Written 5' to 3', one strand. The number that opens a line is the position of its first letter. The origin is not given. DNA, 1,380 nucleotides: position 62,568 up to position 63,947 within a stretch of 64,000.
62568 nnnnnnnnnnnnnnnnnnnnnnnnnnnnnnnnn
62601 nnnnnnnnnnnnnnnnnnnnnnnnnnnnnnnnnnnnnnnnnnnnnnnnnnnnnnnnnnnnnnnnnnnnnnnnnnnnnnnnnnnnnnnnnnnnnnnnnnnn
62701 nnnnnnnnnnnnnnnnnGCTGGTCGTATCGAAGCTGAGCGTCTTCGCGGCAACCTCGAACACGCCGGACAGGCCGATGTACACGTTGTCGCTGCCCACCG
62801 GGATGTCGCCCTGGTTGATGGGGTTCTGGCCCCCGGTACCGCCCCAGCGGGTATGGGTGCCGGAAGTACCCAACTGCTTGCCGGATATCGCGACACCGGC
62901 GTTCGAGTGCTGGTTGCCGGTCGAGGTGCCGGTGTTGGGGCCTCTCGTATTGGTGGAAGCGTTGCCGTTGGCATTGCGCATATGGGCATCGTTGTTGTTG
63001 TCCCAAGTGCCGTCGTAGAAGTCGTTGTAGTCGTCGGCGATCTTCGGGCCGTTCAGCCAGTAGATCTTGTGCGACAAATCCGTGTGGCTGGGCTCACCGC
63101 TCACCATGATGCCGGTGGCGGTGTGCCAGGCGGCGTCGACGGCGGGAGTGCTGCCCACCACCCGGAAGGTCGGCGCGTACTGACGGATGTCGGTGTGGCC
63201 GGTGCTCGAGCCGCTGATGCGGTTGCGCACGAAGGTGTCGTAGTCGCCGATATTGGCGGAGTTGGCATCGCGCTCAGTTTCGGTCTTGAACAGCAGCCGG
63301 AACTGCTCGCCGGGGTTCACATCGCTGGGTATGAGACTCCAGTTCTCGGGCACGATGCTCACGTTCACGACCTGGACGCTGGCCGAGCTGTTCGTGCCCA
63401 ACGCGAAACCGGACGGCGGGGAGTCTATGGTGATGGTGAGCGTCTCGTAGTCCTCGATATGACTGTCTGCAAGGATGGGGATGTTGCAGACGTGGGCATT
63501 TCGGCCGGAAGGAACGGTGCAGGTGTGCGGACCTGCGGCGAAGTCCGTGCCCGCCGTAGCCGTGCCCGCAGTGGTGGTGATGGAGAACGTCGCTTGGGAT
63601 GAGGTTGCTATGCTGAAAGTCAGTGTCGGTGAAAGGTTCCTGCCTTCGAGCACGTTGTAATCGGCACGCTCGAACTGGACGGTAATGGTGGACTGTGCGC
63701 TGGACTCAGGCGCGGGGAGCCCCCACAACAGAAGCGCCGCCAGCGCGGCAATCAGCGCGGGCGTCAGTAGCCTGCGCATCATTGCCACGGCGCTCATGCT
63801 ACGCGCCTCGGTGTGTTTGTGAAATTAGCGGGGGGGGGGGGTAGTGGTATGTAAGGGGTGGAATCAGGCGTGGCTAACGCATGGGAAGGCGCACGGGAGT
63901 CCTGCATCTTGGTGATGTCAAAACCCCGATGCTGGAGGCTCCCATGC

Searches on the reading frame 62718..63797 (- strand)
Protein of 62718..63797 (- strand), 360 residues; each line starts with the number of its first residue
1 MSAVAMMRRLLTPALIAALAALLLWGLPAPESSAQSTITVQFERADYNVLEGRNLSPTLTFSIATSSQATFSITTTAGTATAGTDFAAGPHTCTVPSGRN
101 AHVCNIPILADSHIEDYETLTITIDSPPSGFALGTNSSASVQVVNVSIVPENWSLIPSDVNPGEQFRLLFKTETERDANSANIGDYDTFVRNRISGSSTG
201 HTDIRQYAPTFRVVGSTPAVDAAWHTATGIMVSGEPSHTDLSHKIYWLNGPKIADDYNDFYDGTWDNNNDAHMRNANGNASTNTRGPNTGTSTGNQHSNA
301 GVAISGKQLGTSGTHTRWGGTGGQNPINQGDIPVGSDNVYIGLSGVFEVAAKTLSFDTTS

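Call 19: find_related_loci(query=window:62718-63797:-, collection=genome_contigs, flank=6000)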
Query window:62718-63797:- (360 aa) in genome_contigs; peptide patterns used: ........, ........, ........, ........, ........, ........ (x = any residue, [..] = any of these).
52 stretches matched a pattern; 18 encode a relative of the query (tblastn E <= 1e-3); 18 distinct loci.
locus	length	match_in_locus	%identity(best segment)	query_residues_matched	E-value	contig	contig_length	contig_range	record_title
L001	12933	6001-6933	64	40-351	9e-131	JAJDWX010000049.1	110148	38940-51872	MAG: Rhodothermales bacterium isolate jk18x25bins.61 k141_556132, whole genome shotgun sequence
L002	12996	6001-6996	56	39-347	3e-110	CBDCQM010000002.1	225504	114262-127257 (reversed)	MAG: Dehalococcoidia bacterium isolate 9ac7512b-c8f4-466b-95df-5190cdad7ee7 genome assembly, contig: contig_2, whole gen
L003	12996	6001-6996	56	39-347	9e-110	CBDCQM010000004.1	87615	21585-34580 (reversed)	MAG: Dehalococcoidia bacterium isolate 9ac7512b-c8f4-466b-95df-5190cdad7ee7 genome assembly, contig: contig_4, whole gen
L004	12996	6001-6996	56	39-347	9e-110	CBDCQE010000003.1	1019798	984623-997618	MAG: Dehalococcoidia bacterium isolate 93e12e9e-77eb-4f93-925f-bdd4af2af2f3 genome assembly, contig: contig_3, whole gen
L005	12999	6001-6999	56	39-347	4e-109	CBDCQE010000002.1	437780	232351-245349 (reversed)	MAG: Dehalococcoidia bacterium isolate 93e12e9e-77eb-4f93-925f-bdd4af2af2f3 genome assembly, contig: contig_2, whole gen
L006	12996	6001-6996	55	39-347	9e-109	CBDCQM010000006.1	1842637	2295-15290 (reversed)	MAG: Dehalococcoidia bacterium isolate 9ac7512b-c8f4-466b-95df-5190cdad7ee7 genome assembly, contig: contig_6, whole gen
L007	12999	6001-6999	55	39-347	4e-108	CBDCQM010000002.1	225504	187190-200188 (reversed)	MAG: Dehalococcoidia bacterium isolate 9ac7512b-c8f4-466b-95df-5190cdad7ee7 genome assembly, contig: contig_2, whole gen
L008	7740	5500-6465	56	40-347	2e-107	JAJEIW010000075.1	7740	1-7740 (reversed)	MAG: Acidimicrobiia bacterium isolate p16x63bins.71 k141_110934, whole genome shotgun sequence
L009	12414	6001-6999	55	39-347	9e-107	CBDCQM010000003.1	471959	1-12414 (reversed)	MAG: Dehalococcoidia bacterium isolate 9ac7512b-c8f4-466b-95df-5190cdad7ee7 genome assembly, contig: contig_3, whole gen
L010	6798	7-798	60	91-347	4e-100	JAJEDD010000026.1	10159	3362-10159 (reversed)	MAG: Acidimicrobiia bacterium isolate jk18xAbins.52 k141_951861, whole genome shotgun sequence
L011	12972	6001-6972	62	26-350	2e-122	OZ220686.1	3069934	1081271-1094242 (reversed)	MAG: Rhodothermales bacterium isolate 312d6c01-350c-491a-87ad-f3958f88b76c genome assembly, chromosome: 1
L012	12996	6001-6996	56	39-347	2e-110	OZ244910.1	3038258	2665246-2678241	MAG: Tepidiformaceae bacterium isolate ed469eb4-a2fc-40cd-ae9b-5fa791396524 genome assembly, chromosome: 1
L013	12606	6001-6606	36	102-307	3e-33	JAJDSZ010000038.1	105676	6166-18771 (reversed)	MAG: Pseudomonadales bacterium isolate jk18x11bins.34 k141_1234682, whole genome shotgun sequence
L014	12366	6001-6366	45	149-284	1e-25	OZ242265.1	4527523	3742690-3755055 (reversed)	MAG: Gammaproteobacteria bacterium isolate e770b403-878d-4ab6-9ba2-f911db374a53 genome assembly, chromosome: 1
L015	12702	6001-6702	32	120-359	4e-20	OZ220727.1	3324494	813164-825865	MAG: Acidimicrobiales bacterium isolate 4f57d8d1-ca55-459d-b062-bfd716ad4e26 genome assembly, chromosome: 1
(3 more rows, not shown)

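Call 20: find_related_loci(query=window:62718-63797:-, collection=metagenome_contigs, flank=3000)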
Query window:62718-63797:- (360 aa) in metagenome_contigs; peptide patterns used: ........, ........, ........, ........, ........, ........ (x = any residue, [..] = any of these).
83 stretches matched a pattern; 1 encode a relative of the query (tblastn E <= 1e-3); 1 distinct loci.
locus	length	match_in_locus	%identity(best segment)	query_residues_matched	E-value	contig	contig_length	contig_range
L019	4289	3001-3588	37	139-349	4e-30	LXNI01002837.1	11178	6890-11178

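Call 36: find_encoding_contigs(protein=L002:2518-3783:-, flank=2500, max_places=10)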
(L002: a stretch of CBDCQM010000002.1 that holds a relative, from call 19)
Protein L002:2518-3783:- (422 aa): no gene with exactly this product is on record in the collection.

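Call 37: find_homologous_proteins(query=L002:2518-3783:-, max_evalue=1e-20)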
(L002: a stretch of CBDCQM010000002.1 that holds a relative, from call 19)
Query L002:2518-3783:- (422 aa): 1636 proteins with E <= 1e-20 among 8000 candidates; the best 120 are listed.
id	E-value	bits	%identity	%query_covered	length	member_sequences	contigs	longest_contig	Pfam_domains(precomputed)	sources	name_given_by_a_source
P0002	3.6e-275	931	99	95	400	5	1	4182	PF01609.28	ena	-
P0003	2.0e-240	816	88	95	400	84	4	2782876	PF01609.28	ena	-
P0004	2.5e-240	816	88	95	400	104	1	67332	PF01609.28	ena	-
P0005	2.0e-239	813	89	95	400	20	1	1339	PF01609.28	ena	-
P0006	1.5e-235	800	86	95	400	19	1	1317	PF01609.28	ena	-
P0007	7.5e-235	798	86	95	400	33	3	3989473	PF01609.28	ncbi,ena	-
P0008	2.1e-234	796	87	95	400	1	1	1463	PF01609.28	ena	-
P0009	2.1e-230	783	84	95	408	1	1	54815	PF01609.28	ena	-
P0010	3.5e-230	782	84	95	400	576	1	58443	PF01609.28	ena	-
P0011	4.8e-230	782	84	95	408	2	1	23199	PF01609.28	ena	-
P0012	6.0e-230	782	84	95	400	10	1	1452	PF01609.28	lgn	-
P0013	2.9e-229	779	85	95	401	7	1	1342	PF01609.28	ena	-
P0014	2.0e-228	777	84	95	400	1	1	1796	PF01609.28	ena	-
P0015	2.0e-228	777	84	95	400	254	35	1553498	PF01609.28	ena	-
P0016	3.7e-228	776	83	95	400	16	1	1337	PF01609.28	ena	-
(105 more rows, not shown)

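Call 38: find_encoding_contigs(protein=P0015, flank=1500, max_places=10)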
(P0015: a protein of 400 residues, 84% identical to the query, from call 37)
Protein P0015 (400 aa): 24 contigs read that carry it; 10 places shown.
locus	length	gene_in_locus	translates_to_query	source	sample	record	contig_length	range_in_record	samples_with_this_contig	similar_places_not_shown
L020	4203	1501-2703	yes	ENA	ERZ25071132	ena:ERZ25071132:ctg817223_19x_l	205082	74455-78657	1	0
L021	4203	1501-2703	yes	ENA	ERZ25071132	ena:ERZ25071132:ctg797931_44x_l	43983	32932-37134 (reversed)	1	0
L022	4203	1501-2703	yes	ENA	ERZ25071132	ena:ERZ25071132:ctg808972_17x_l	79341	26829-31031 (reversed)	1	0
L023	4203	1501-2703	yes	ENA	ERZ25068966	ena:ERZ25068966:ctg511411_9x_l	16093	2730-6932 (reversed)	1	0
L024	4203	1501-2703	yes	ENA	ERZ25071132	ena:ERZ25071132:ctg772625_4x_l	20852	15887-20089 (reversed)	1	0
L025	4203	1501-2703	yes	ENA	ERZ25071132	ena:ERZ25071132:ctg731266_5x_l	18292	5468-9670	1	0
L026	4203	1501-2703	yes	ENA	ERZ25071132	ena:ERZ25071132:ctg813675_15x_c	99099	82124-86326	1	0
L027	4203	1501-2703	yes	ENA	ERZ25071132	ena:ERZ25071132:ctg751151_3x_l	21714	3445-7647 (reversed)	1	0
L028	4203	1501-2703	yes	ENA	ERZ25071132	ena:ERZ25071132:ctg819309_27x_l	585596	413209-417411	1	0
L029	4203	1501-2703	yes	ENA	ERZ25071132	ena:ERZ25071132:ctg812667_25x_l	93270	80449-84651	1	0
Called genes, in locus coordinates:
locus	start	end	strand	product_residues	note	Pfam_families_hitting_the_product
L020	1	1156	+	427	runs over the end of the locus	PF06245:DUF1015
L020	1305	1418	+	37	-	-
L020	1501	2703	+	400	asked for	PF01609:DDE_Tnp_1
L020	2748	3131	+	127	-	PF00916:Sulfate_transp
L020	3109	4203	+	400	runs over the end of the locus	PF00916:Sulfate_transp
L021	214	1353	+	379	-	-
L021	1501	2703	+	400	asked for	PF01609:DDE_Tnp_1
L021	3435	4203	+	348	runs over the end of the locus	-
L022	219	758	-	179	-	-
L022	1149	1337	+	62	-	-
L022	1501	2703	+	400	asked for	PF01609:DDE_Tnp_1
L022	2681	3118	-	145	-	-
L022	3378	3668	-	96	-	-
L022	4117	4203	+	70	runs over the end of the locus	-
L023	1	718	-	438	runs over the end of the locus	PF01882:DUF58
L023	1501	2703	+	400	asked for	PF01609:DDE_Tnp_1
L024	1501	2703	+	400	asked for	PF01609:DDE_Tnp_1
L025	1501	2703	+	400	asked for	PF01609:DDE_Tnp_1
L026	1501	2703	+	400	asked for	PF01609:DDE_Tnp_1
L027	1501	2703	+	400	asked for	PF01609:DDE_Tnp_1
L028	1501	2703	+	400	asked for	PF01609:DDE_Tnp_1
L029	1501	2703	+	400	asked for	PF01609:DDE_Tnp_1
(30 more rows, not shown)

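Call 64: search_protein_families(library=ncbifam, proteins=[P0015], max_evalue=0.001)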
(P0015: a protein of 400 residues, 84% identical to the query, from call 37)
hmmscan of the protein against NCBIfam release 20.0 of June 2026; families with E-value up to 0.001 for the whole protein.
P0015 (400 aa): 3 families
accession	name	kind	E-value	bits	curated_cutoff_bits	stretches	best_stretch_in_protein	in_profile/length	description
NF033591.1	transpos_IS4_2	equivalog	2.8e-28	99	152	1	100-327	50-291/340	IS4 family transposase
NF033592.1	transpos_IS4_1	equivalog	1.2e-09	37.8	115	1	153-302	166-317/332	IS4 family transposase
NF049999.1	transpos_IS701_3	equivalog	1.4e-07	30.8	170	0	266-330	311-375/412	IS701 family transposase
